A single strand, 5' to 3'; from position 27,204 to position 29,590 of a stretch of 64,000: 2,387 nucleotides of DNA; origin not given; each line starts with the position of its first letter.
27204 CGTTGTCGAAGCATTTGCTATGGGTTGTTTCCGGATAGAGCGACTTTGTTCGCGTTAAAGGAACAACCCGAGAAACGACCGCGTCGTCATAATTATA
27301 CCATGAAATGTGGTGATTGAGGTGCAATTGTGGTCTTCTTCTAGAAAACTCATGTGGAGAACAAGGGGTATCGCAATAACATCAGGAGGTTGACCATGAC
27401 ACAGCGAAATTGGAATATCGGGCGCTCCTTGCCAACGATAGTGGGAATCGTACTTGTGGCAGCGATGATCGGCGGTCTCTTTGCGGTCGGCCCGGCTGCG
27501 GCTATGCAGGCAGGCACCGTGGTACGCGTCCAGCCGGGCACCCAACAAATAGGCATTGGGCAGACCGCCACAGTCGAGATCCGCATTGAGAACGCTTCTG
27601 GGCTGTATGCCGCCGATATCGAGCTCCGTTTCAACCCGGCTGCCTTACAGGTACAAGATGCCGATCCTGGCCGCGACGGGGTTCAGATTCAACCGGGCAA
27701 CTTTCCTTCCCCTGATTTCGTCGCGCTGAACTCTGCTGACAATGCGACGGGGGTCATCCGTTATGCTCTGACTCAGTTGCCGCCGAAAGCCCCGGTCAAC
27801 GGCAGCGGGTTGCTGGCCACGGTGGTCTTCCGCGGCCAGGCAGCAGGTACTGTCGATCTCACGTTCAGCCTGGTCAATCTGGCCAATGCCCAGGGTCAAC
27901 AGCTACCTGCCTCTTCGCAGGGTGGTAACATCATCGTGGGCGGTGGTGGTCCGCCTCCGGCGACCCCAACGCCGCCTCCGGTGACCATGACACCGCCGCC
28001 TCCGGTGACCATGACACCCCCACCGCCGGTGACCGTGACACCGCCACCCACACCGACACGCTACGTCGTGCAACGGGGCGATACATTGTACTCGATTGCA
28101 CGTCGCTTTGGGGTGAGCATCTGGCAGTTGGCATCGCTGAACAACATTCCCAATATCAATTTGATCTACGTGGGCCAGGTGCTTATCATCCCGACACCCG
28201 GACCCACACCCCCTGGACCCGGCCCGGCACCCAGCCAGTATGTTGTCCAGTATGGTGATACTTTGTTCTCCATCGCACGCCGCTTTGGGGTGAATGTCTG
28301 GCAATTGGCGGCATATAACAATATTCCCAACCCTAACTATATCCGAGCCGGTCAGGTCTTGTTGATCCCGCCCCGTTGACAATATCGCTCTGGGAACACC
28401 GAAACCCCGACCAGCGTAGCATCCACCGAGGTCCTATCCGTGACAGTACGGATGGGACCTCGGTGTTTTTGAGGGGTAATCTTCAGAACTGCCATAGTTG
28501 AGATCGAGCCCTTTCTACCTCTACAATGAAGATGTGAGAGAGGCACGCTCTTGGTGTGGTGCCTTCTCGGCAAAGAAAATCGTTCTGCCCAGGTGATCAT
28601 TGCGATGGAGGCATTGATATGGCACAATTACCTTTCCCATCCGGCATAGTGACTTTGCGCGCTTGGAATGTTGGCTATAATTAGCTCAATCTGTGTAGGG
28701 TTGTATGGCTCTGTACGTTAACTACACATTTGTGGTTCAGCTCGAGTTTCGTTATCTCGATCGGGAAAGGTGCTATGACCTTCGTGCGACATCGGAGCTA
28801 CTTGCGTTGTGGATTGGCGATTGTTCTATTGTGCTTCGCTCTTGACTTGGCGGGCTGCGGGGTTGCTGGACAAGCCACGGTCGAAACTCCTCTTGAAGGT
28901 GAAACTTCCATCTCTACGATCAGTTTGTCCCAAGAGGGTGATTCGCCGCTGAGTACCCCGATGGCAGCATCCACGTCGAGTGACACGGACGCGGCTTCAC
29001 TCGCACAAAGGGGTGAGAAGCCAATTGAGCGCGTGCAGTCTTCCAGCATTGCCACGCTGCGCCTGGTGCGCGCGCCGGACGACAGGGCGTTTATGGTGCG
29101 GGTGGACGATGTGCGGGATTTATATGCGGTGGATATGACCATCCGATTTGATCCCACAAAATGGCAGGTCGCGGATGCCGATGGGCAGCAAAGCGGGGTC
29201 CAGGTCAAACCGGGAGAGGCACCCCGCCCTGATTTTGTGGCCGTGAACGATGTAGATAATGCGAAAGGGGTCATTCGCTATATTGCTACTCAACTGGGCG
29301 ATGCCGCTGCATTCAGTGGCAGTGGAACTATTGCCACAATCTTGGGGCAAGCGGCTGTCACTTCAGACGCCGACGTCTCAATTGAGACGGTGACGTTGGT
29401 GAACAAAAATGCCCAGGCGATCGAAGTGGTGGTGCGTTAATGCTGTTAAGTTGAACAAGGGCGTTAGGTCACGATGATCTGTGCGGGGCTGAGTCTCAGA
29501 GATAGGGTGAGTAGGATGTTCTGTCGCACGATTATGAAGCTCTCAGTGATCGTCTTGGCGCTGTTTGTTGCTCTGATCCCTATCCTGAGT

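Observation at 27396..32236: Non-cellulosomal cohesin-dockerin cluster: three differently anchored cohesin proteins followed by a dockerin-tagged S8 protease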

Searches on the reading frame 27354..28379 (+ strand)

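Call 3: search_protein_families(library=pfam, proteins=[window:27354-28379:+], max_evalue=1)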
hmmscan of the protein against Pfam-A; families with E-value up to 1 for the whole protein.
window:27354-28379:+ (341 aa): 6 families
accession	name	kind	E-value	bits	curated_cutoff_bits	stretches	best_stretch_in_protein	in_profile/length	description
PF01476.26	LysM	-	9.9e-39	131.5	20.9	2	237-280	1-43/43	LysM domain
PF23473.1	LysM3_LYK4_5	-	1.1e-10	41.8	29.3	2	237-279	5-46/48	LYK4/5 LysM3 domain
PF23446.1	LysM1_NFP_LYK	-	7.1e-08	33.6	36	2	302-339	16-54/60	NFP/LYK LysM1 domain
PF00963.24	Cohesin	-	1.8e-06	28.6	24.1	1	67-165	11-105/139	Cohesin domain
PF23462.1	LysM3_NFP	-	9e-05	23.4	28.1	1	237-274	5-42/48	NFP LysM3 domain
PF22310.2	NMB0315_dom_I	-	0.044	14.6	27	0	238-260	7-29/83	NMB0315-like, domain I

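Call 4: search_protein_families(library=ncbifam, proteins=[window:27354-28379:+], max_evalue=1)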
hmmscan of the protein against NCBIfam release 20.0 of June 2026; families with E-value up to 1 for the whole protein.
window:27354-28379:+ (341 aa): 20 families
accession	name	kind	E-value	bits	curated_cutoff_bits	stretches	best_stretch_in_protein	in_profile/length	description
NF050804.1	CellDivDipMCaul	equivalog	1.4e-19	70.3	900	1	200-339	96-230/634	cell division endopeptidase DipM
TIGR02899.1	spore_safA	subfamily_domain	1.1e-17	63.7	67.85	2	239-281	1-44/44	SafA/ExsA family spore coat assembly protein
NF040883.1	amid_act_ActS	equivalog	6.9e-16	58.2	375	2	235-279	34-78/242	amidase activator ActS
NF008050.0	PRK10783.1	equivalog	2.3e-14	52.6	508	1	234-336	343-445/457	murein transglycosylase D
NF042931.1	SAG1386_EF1546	equivalog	5.6e-14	52.5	80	2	235-279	110-157/158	SAG1386/EF1546 family surface-associated protein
NF047755.1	LIC_10271_M23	exception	1.4e-13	51.1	180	2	292-340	23-71/207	LIC_10271 family cell wall hydrolase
NF041208.1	celldiv_DipM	equivalog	4.9e-13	49.1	740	2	215-281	169-229/419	cell division endopeptidase DipM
TIGR02907.1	spore_VI_D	equivalog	5.4e-13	49.2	169.85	2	296-339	302-344/344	stage VI sporulation protein D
NF052398.1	Agg_Promo_Fact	equivalog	4.2e-11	43.4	170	2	235-281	29-75/202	aggregation-promoting factor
NF008123.1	PRK10871.1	equivalog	1.3e-09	37.9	311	2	294-336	105-147/365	murein hydrolase activator NlpD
NF004974.0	PRK06347.1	equivalog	6e-08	32.1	701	1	296-336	333-372/592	1,4-beta-N-acetylmuramoylhydrolase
NF010723.1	PRK14125.1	equivalog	1.7e-07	31.1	60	2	236-281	34-86/87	cell division suppressor protein YneA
NF010495.0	PRK13914.1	equivalog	5.9e-07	28.8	647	1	234-279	199-243/481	invasion associated endopeptidase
NF008399.0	PRK11198.1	equivalog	1.5e-06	28.7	134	2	232-281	93-147/149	peptidoglycan-binding protein LysM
NF047657.1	CellWlHdaseLepto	equivalog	1.8e-06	27.6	400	2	293-336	26-69/221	hypothetical protein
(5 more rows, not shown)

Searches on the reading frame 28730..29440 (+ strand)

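Call 3: search_protein_families(library=pfam, proteins=[window:28730-29440:+], max_evalue=1)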
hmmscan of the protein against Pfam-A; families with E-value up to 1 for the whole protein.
window:28730-29440:+ (236 aa): 1 family
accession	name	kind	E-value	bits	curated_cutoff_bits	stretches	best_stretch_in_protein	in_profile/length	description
PF00963.24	Cohesin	-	1.5e-06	28.9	24.1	1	123-220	20-116/139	Cohesin domain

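Call 4: search_protein_families(library=ncbifam, proteins=[window:28730-29440:+], max_evalue=1)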
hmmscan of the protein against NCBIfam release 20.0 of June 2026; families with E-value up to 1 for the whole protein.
window:28730-29440:+ (236 aa): 1 family
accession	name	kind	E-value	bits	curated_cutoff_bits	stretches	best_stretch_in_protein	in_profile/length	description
NF058595.1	invert_tail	domain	0.015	15.6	37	1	2-54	30-82/113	lipo-invert putative C-terminal anchoring domain-containing protein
